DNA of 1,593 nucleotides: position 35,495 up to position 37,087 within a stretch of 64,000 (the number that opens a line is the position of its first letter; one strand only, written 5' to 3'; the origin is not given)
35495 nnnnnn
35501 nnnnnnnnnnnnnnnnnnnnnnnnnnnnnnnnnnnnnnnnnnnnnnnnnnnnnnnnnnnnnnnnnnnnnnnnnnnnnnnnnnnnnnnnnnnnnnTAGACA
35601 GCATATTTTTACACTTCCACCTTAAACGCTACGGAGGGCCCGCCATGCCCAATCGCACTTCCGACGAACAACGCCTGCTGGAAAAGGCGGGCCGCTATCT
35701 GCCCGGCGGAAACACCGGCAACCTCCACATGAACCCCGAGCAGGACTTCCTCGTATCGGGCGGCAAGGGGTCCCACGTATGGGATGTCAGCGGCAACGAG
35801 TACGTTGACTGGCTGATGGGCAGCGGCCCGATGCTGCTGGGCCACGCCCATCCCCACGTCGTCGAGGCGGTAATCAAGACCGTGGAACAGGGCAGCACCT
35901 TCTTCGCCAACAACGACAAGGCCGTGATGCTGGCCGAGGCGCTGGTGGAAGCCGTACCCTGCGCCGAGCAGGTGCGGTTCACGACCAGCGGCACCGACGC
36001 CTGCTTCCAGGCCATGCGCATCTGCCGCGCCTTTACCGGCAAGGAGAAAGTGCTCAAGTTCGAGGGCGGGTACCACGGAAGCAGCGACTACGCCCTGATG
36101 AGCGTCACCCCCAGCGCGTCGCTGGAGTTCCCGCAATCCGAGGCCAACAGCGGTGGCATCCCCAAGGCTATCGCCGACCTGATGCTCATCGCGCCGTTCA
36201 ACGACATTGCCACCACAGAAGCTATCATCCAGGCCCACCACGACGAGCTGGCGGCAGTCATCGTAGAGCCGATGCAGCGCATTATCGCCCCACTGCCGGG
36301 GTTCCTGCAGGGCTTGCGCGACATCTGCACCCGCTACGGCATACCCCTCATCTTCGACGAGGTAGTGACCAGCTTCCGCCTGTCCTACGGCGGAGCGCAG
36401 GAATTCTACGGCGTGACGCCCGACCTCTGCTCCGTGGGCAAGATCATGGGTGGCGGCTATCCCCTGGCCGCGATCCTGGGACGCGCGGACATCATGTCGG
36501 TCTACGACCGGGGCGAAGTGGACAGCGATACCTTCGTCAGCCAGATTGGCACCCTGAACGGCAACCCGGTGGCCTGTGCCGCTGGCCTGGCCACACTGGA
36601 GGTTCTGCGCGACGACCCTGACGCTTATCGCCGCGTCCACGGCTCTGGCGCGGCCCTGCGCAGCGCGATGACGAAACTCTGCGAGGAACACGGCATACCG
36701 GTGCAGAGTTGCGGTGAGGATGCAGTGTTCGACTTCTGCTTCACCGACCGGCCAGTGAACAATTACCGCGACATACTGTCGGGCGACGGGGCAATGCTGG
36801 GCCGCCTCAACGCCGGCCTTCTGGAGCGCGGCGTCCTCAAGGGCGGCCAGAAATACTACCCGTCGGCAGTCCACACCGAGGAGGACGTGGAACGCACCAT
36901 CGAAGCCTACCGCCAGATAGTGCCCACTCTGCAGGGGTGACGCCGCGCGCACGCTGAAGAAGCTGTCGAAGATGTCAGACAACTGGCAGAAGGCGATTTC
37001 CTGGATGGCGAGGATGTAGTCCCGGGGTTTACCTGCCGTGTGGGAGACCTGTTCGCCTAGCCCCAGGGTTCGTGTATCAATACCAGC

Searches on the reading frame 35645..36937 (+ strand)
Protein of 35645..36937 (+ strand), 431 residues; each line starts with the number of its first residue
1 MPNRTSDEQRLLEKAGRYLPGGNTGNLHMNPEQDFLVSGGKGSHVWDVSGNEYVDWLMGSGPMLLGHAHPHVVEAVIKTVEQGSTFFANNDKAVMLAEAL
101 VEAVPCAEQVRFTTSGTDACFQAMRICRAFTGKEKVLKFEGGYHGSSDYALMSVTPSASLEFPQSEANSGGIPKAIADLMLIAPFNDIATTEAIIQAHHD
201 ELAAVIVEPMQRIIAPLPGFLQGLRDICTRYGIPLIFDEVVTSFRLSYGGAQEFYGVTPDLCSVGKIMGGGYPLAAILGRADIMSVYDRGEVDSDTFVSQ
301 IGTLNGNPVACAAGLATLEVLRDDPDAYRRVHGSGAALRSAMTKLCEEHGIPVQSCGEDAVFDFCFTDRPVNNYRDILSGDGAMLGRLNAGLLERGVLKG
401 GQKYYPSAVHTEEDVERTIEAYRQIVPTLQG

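Call 77: find_related_loci(query=window:35645-36937:+, collection=metagenome_contigs, flank=4000)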
Query window:35645-36937:+ (431 aa) in metagenome_contigs; peptide patterns used: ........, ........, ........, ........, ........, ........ (x = any residue, [..] = any of these).
346 stretches matched a pattern; 295 encode a relative of the query (tblastn E <= 1e-3); the best 80 are kept; 80 distinct loci.
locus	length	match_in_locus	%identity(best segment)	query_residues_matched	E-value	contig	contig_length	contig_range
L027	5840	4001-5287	74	1-430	0e+0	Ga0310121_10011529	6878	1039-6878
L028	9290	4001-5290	73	1-431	0e+0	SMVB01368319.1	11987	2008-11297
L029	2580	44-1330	74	1-430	0e+0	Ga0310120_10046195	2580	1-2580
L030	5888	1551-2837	72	1-430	0e+0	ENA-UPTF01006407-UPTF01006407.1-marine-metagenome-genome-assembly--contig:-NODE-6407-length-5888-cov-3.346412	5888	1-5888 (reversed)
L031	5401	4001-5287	72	1-430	0e+0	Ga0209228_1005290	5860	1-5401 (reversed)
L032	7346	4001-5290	72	1-431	0e+0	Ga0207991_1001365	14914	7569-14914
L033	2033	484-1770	71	1-430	0e+0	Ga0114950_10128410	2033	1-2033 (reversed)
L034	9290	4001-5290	71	1-431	0e+0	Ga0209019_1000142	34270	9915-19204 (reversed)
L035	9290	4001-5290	71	1-431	0e+0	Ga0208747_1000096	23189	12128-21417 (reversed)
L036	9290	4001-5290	72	1-431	0e+0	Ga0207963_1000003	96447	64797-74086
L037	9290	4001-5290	71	1-431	0e+0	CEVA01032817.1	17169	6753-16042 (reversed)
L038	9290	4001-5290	71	1-431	0e+0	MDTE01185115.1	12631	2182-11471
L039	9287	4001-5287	71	1-430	0e+0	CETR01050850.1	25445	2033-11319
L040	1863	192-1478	72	1-430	0e+0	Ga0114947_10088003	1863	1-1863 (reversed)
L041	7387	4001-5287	71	1-430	0e+0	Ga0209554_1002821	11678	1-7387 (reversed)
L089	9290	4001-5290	66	1-431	0e+0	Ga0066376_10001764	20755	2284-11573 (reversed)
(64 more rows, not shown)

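Call 109: search_protein_families(library=pfam, proteins=[L089:3418-3825:+], max_evalue=0.01)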
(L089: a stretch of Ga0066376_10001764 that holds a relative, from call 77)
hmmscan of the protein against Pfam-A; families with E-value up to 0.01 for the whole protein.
L089:3418-3825:+ (136 aa): 1 family
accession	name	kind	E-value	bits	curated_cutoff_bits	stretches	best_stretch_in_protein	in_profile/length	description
PF01230.28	HIT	-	4.1e-13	50.2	21.5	1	31-101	22-97/98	HIT domain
